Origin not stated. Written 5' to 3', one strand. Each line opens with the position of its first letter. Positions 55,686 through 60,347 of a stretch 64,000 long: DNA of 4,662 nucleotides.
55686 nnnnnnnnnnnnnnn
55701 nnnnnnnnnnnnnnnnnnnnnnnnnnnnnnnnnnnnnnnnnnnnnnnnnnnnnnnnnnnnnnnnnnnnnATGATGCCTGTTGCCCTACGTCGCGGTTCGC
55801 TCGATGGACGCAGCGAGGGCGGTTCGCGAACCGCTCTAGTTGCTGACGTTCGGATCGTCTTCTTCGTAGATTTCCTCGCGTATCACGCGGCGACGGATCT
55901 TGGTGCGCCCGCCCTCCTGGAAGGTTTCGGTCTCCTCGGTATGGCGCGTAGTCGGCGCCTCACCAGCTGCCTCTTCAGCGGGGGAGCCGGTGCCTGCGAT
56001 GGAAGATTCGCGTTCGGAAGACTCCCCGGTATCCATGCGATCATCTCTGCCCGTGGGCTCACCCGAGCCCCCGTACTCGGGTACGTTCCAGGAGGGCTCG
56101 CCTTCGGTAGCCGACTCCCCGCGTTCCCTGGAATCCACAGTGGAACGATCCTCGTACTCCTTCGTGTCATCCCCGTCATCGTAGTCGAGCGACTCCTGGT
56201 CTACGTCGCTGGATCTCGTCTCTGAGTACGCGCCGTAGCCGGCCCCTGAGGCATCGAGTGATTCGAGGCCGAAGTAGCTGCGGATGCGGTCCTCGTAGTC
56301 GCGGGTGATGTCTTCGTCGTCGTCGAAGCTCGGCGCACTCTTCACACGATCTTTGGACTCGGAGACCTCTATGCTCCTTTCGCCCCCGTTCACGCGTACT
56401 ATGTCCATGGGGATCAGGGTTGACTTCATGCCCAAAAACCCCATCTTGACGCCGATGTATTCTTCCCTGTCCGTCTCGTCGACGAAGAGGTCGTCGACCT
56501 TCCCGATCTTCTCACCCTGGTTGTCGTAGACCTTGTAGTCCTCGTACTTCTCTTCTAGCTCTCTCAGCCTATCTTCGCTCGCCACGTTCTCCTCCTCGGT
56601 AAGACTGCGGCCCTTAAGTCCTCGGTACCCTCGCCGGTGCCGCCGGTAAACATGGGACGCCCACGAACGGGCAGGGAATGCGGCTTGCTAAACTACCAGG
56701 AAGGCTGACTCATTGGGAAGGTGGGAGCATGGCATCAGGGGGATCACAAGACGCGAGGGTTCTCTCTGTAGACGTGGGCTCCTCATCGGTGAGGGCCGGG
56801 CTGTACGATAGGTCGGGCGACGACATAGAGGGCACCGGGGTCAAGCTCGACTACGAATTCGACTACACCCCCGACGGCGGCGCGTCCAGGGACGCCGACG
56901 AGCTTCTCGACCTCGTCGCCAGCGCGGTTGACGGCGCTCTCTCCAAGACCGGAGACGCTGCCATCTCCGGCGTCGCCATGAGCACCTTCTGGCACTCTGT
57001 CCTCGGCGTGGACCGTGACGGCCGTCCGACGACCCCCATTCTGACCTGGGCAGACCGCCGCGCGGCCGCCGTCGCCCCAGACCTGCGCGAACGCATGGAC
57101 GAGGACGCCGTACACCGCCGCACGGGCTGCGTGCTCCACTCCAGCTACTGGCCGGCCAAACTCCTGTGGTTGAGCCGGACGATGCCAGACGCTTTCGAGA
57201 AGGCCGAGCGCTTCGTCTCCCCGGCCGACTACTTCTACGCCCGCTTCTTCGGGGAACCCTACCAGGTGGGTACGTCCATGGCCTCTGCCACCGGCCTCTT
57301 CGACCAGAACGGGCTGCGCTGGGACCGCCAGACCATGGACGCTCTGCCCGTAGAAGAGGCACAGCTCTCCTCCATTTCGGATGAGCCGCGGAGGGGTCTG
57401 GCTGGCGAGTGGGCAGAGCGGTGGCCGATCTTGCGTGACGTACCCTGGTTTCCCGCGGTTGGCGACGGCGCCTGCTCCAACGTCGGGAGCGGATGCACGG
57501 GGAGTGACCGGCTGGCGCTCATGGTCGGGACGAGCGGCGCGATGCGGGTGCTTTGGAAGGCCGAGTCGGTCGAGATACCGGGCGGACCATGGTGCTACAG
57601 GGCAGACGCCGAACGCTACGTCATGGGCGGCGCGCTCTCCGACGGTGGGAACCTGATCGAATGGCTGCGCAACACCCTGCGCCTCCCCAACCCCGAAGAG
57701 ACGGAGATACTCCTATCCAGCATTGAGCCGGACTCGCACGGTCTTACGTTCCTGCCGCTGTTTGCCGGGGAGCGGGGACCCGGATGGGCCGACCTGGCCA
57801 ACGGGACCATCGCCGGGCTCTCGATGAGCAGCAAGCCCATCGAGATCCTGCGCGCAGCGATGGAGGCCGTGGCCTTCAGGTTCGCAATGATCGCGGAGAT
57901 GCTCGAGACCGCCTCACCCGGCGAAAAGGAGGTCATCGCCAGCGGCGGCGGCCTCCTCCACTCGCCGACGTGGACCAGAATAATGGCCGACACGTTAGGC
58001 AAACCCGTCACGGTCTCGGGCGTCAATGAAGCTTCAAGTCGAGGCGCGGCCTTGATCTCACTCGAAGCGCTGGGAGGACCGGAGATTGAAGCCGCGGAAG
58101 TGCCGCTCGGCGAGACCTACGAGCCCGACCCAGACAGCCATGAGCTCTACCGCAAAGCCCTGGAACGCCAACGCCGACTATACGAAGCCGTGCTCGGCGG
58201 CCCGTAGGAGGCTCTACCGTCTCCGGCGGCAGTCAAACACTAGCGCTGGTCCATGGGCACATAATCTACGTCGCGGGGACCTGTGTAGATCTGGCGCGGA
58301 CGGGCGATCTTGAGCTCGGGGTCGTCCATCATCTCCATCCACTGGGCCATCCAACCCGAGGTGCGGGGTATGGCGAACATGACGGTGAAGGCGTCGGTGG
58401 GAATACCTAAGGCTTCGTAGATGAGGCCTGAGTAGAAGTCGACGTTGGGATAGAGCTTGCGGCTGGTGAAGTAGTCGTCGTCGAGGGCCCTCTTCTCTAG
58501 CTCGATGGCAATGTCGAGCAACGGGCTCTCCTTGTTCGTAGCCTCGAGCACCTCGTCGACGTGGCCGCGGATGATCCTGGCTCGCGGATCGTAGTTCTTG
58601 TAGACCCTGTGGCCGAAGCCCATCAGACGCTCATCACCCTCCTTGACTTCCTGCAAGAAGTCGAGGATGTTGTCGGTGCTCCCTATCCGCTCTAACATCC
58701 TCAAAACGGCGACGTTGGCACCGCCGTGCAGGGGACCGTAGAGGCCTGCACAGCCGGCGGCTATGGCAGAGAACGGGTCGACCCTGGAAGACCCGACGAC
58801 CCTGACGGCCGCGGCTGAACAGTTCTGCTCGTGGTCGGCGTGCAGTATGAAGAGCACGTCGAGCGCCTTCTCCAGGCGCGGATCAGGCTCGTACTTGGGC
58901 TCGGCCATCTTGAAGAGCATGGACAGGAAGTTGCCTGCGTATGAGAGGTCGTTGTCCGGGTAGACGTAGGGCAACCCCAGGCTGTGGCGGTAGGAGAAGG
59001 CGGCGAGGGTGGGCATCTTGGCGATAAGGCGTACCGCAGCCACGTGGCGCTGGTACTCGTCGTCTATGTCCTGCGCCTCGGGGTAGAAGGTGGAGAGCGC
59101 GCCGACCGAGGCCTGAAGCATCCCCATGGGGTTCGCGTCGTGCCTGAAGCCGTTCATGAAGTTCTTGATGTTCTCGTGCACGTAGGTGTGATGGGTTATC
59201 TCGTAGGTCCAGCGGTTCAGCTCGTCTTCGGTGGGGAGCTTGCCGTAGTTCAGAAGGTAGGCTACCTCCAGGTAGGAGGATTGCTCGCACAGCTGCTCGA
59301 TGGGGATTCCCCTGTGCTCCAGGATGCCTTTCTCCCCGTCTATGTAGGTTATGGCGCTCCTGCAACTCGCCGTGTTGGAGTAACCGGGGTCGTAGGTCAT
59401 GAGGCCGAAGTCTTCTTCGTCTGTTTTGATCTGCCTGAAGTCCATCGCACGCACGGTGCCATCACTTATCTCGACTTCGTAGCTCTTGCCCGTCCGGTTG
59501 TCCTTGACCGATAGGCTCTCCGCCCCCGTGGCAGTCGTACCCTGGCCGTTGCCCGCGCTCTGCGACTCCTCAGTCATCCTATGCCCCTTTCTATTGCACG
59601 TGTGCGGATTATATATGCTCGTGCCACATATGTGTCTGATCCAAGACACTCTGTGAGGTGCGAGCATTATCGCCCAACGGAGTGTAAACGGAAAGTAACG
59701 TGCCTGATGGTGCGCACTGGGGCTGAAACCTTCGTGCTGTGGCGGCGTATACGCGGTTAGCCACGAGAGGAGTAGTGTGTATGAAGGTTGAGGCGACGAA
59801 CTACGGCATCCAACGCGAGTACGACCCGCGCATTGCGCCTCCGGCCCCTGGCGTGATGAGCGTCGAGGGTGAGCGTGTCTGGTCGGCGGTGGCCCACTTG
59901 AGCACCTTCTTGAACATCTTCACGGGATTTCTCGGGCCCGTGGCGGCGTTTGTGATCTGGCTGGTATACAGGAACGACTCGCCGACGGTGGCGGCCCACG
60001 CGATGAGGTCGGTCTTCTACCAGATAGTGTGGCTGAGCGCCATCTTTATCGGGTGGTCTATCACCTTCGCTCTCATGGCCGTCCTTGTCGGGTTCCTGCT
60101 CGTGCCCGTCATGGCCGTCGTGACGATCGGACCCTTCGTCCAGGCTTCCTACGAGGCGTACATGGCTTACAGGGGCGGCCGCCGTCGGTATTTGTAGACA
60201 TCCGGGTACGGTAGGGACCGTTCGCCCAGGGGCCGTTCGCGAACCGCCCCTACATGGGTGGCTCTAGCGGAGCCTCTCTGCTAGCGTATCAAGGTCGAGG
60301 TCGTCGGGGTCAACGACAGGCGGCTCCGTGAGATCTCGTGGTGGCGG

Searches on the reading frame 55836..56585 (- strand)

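Call 77: search_protein_families(library=pfam, proteins=[window:55836-56585:-], max_evalue=0.00001)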
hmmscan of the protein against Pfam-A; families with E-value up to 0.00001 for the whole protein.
window:55836-56585:- (249 aa): 1 family
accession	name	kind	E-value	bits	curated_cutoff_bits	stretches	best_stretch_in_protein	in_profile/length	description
PF05239.21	PRC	-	7.5e-10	39.1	21.2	1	15-80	10-77/78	PRC-barrel domain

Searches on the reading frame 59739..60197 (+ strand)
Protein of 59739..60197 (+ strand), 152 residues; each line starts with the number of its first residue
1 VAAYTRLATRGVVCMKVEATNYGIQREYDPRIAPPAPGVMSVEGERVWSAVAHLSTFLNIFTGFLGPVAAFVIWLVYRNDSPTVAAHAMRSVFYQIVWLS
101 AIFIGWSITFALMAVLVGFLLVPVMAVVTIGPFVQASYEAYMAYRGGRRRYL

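Call 77: search_protein_families(library=pfam, proteins=[window:59739-60197:+], max_evalue=0.00001)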
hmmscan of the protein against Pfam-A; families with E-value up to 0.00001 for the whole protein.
window:59739-60197:+ (152 aa): 1 family
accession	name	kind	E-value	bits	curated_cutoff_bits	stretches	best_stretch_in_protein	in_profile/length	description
PF09685.15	DUF4870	-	9.4e-18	64.6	25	1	45-141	1-97/107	Domain of unknown function (DUF4870)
